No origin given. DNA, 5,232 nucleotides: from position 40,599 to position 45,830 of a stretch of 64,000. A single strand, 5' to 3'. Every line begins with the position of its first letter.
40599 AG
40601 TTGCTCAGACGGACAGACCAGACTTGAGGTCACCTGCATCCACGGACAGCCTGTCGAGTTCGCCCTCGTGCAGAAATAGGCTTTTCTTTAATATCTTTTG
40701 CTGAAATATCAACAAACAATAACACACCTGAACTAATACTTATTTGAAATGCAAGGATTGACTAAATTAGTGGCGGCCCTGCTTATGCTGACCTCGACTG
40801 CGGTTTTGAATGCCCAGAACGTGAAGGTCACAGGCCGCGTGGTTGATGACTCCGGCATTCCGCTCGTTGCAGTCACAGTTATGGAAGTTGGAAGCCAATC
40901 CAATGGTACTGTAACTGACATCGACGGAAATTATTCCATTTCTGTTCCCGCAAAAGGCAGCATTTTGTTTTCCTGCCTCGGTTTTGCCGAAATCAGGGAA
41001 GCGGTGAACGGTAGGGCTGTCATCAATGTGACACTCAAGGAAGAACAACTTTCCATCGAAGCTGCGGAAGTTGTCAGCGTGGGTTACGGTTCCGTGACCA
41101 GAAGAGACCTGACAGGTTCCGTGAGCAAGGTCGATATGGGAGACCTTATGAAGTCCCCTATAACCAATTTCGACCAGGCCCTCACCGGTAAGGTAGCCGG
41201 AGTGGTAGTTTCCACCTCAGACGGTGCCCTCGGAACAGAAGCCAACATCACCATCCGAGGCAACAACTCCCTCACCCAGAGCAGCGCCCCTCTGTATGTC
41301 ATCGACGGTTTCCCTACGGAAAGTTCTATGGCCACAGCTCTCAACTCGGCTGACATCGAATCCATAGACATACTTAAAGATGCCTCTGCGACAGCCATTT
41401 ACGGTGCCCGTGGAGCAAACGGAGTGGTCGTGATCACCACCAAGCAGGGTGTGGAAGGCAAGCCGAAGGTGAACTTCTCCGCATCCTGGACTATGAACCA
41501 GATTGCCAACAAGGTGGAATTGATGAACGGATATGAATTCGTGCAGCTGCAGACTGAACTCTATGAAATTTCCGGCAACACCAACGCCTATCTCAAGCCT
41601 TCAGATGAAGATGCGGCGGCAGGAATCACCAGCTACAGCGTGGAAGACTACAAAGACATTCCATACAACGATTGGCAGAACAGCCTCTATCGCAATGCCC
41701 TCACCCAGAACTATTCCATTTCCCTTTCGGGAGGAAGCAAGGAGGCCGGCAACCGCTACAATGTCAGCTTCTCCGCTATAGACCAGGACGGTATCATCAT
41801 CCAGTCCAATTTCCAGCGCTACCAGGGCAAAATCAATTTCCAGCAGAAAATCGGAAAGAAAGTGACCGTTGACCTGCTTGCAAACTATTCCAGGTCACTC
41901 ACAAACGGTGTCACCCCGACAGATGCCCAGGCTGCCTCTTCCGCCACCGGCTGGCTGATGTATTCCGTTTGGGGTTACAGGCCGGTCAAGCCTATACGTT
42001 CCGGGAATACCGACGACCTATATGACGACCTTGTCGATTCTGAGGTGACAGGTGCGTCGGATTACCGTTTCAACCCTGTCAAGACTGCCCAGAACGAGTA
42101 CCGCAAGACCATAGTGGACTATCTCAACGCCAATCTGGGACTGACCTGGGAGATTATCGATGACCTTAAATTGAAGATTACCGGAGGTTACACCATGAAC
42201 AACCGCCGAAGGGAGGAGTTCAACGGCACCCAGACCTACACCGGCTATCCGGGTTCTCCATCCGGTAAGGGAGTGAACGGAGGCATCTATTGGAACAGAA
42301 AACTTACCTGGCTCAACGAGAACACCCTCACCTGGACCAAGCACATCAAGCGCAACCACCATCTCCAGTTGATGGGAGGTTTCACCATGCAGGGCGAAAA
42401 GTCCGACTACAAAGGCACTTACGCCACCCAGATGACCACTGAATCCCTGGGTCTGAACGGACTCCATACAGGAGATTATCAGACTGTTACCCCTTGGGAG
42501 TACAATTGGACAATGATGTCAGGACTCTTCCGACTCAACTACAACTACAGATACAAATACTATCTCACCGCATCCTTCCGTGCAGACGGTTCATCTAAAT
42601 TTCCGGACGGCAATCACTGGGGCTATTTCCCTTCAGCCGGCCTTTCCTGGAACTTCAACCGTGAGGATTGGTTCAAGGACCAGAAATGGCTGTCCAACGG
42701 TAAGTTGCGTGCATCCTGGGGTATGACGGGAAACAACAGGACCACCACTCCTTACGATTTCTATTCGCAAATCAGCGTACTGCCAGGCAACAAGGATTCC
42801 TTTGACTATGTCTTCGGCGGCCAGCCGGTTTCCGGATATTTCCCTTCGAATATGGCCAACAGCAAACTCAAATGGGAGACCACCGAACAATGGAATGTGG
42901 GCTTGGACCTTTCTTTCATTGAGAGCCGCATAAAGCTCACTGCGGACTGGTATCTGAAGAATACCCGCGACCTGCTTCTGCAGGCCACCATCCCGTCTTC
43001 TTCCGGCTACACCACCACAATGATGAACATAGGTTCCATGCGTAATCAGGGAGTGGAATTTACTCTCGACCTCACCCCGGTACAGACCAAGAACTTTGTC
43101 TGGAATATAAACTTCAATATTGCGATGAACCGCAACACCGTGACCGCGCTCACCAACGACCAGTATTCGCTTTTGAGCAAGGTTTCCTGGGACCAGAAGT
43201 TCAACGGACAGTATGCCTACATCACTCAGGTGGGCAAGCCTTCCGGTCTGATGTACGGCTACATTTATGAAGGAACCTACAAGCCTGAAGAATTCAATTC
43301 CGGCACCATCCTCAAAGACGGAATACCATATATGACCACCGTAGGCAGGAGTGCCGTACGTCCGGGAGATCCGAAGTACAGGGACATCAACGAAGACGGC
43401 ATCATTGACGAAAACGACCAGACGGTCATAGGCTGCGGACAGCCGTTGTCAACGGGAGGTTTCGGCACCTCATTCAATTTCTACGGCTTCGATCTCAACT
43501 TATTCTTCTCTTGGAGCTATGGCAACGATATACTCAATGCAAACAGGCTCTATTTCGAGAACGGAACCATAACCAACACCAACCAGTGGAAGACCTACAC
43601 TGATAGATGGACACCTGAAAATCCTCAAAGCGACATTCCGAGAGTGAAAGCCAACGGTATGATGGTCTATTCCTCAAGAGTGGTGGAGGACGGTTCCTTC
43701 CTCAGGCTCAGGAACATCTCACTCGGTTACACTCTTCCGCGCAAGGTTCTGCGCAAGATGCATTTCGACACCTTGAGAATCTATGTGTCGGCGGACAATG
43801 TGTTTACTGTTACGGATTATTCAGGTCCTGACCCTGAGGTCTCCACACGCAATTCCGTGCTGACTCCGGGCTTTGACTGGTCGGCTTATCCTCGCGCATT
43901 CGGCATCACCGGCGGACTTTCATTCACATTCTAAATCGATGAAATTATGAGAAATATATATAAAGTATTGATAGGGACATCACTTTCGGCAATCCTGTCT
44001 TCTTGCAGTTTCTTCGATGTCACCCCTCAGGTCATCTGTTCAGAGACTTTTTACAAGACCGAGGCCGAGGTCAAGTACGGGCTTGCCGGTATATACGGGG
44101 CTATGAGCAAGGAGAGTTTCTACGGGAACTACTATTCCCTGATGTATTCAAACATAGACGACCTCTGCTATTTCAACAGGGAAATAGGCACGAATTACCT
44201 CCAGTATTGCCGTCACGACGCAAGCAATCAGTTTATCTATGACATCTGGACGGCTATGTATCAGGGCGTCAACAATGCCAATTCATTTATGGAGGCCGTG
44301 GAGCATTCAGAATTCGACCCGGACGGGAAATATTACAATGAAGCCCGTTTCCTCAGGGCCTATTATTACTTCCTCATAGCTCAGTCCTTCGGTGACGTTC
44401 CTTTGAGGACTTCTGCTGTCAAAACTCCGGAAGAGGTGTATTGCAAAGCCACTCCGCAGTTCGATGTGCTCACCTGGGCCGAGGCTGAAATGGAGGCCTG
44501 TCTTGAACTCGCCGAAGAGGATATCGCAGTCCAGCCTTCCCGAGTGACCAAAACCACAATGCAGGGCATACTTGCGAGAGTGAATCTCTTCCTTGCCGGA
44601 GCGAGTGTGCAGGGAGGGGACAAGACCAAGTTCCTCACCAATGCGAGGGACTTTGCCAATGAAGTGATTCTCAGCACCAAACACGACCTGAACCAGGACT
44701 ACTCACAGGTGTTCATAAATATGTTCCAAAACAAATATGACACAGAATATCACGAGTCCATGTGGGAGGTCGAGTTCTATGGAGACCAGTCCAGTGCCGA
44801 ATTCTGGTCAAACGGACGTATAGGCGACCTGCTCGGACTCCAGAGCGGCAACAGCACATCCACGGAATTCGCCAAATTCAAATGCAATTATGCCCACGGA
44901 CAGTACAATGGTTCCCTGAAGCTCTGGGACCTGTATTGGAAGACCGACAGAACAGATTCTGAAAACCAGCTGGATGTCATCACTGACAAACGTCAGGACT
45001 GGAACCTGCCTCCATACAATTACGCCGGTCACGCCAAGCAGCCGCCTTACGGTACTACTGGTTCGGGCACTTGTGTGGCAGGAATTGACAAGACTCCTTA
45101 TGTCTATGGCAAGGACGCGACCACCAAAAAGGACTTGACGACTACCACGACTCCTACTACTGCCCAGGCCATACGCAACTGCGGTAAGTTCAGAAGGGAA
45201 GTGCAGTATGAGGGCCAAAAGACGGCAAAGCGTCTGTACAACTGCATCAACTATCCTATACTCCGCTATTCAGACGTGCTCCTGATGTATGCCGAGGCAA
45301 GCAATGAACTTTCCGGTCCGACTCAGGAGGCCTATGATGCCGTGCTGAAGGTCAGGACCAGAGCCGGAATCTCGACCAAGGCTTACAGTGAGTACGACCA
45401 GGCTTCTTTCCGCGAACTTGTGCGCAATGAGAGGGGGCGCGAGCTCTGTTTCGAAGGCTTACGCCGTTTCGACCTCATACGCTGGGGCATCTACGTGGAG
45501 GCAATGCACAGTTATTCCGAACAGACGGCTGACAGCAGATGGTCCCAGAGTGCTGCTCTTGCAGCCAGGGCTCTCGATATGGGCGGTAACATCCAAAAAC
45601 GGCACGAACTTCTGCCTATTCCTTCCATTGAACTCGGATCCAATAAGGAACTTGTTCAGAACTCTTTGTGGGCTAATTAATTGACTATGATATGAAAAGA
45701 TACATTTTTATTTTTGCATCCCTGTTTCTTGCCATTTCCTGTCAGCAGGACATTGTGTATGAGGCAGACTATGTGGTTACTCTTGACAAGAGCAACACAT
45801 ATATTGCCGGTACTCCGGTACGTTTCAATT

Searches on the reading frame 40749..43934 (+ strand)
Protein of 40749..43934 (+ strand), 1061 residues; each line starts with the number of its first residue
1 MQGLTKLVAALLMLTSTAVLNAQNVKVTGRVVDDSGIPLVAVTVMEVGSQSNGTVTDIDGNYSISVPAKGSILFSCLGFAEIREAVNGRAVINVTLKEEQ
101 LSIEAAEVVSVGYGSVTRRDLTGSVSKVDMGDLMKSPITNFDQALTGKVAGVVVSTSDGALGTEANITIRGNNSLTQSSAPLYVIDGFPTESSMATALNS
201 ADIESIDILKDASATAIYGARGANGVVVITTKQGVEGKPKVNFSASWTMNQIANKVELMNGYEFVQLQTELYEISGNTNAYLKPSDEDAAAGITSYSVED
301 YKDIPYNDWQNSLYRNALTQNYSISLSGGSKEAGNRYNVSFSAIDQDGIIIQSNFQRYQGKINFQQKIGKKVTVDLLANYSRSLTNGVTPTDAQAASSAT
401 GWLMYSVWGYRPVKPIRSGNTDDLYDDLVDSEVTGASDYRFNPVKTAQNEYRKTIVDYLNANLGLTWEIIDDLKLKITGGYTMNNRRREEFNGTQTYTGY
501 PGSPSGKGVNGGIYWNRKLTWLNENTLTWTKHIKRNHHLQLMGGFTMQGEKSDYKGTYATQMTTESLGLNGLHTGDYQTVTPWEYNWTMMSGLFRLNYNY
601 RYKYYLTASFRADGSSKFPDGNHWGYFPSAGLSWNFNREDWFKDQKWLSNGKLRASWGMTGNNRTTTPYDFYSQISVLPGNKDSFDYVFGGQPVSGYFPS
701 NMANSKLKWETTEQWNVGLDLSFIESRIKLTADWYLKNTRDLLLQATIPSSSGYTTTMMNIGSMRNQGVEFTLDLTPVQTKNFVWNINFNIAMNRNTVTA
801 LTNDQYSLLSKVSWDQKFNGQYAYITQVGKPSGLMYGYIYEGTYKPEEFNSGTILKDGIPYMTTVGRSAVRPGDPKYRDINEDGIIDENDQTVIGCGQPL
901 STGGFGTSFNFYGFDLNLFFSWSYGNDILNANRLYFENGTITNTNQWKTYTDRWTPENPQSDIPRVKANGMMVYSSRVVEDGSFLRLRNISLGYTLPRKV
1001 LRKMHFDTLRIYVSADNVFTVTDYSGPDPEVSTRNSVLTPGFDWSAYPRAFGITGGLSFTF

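Call 33: search_protein_families(library=pfam, proteins=[window:40749-43934:+], max_evalue=0.0001)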
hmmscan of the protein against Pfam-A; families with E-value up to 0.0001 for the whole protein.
window:40749-43934:+ (1061 aa): 4 families
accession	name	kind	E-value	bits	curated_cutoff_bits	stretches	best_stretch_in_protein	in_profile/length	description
PF07715.20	Plug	-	5.6e-18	65.8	23.9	1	118-226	2-107/107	TonB-dependent Receptor Plug Domain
PF00593.30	TonB_dep_Rec_b-barrel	-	1.7e-13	51.7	27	1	426-1017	38-435/436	TonB dependent receptor-like, beta-barrel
PF13715.12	CarbopepD_reg_2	-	6.8e-10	39.3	32.2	1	27-109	1-87/88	CarboxypepD_reg-like domain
PF13620.12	CarboxypepD_reg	-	9.3e-07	29.6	32.3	1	27-96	2-81/82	Carboxypeptidase regulatory-like domain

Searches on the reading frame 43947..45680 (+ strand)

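Call 33: search_protein_families(library=pfam, proteins=[window:43947-45680:+], max_evalue=0.0001)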
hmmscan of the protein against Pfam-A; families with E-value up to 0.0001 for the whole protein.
window:43947-45680:+ (577 aa): 2 families
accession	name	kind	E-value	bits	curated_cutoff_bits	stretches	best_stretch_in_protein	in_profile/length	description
PF07980.17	SusD_RagB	-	1.4e-36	127.1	23.1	1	306-575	31-297/297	SusD family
PF14322.12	SusD-like_3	-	1.1e-12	49.1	27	1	22-214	2-191/191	Starch-binding associating with outer membrane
